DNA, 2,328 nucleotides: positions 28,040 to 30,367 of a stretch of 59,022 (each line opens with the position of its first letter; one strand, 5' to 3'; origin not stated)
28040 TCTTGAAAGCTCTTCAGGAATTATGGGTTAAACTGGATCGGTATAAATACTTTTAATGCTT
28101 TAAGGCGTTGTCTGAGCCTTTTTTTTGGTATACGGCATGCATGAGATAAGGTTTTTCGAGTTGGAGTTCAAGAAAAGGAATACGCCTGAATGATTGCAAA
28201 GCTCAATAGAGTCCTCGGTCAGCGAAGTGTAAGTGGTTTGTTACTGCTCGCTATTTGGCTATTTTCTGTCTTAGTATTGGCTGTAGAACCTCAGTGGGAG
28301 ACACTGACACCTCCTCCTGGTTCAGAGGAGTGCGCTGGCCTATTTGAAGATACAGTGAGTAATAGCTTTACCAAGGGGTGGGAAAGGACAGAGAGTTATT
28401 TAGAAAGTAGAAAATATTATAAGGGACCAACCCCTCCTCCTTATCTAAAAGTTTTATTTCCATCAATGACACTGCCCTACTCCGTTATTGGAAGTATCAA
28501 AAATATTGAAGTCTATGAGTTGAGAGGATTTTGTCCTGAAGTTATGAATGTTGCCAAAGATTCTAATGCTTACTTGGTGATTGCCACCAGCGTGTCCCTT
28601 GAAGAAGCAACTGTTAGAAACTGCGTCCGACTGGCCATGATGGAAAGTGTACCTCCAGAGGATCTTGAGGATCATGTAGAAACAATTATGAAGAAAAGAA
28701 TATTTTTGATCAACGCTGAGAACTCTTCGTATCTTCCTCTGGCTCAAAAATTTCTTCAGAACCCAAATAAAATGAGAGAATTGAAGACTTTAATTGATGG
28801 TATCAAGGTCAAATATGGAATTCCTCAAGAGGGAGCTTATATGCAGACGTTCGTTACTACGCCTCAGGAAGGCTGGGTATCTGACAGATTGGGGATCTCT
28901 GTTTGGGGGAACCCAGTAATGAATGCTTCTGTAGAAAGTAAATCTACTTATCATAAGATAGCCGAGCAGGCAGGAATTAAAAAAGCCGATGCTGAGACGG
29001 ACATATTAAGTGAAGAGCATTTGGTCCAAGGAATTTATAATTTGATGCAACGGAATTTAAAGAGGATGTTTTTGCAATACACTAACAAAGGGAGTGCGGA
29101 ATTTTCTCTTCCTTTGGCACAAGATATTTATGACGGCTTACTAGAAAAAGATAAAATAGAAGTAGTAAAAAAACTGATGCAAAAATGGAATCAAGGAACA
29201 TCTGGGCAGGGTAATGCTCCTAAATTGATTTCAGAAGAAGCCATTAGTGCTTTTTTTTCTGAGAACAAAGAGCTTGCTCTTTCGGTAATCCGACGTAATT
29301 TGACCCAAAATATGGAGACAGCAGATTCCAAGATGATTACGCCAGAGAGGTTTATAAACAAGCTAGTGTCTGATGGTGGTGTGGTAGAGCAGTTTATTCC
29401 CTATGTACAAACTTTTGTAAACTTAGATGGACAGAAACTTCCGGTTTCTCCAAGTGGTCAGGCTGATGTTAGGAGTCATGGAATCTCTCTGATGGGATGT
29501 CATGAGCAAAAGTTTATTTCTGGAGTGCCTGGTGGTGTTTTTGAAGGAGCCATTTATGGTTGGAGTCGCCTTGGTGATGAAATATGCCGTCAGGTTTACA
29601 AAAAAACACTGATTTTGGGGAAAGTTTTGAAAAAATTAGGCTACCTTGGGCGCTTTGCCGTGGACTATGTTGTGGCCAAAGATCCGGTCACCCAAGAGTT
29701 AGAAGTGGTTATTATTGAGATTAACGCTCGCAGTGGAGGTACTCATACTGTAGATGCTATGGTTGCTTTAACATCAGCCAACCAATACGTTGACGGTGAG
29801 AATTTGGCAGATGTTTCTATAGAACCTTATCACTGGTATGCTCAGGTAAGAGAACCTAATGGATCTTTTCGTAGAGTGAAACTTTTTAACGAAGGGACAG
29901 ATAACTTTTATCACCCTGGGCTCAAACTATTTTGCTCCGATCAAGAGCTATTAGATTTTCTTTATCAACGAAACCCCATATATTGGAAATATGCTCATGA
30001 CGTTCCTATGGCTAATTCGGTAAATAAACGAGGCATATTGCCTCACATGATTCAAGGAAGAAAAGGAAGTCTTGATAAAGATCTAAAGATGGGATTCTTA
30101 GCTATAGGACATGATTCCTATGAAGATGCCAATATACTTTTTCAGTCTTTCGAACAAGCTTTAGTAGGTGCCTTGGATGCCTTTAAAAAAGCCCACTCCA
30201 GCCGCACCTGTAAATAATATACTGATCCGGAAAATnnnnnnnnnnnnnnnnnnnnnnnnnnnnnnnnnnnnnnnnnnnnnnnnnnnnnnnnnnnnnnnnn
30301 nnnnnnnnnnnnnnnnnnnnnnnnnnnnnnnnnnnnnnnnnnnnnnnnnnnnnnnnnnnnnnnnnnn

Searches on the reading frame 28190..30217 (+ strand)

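Call 15: search_protein_families(library=pfam, proteins=[window:28190-30217:+])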
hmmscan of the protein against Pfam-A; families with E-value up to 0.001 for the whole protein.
window:28190-30217:+ (675 aa): 1 family
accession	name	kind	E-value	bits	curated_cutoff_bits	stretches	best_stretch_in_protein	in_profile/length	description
PF24923.1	ATP-grasp_IQCH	-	1.2e-06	28.6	27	1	247-513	6-243/266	IQCH-like, ATP-grasp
